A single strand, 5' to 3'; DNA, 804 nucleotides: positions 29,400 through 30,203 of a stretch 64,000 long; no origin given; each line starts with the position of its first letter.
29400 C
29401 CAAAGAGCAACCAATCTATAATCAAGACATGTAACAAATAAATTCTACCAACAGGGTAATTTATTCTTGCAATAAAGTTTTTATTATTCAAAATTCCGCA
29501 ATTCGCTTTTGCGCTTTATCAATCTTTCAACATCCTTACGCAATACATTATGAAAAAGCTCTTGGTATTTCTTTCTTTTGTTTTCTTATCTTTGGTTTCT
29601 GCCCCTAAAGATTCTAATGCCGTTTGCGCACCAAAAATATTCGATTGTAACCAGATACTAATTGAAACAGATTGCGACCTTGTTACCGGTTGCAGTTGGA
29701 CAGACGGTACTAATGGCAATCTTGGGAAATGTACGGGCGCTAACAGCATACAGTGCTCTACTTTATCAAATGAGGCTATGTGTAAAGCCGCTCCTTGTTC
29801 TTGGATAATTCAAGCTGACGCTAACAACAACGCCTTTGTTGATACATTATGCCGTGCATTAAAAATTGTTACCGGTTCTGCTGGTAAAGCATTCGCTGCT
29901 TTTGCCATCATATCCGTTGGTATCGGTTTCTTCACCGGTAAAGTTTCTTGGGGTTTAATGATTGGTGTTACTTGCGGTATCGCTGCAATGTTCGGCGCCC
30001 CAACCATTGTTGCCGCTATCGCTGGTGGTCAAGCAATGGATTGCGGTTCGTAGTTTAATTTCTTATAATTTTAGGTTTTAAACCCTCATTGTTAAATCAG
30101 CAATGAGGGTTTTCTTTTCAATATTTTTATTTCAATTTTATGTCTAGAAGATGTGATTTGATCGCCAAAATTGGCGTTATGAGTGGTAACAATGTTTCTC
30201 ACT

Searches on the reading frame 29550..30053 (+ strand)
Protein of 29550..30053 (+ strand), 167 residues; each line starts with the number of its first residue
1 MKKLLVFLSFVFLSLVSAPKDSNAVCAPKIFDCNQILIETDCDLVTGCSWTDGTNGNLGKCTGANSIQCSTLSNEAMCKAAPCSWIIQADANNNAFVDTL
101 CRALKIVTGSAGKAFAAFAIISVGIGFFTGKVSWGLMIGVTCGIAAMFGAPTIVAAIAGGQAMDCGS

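Call 43: search_protein_families(library=ncbifam, proteins=[window:29550-30053:+], max_evalue=0.01)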
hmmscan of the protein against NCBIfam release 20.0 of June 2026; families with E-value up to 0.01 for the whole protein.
window:29550-30053:+ (167 aa): 1 family
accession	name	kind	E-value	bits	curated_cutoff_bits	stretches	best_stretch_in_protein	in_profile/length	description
NF010431.0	PRK13857.1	equivalog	5.1e-07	29.7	103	1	91-160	53-119/120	pilin major subunit VirB2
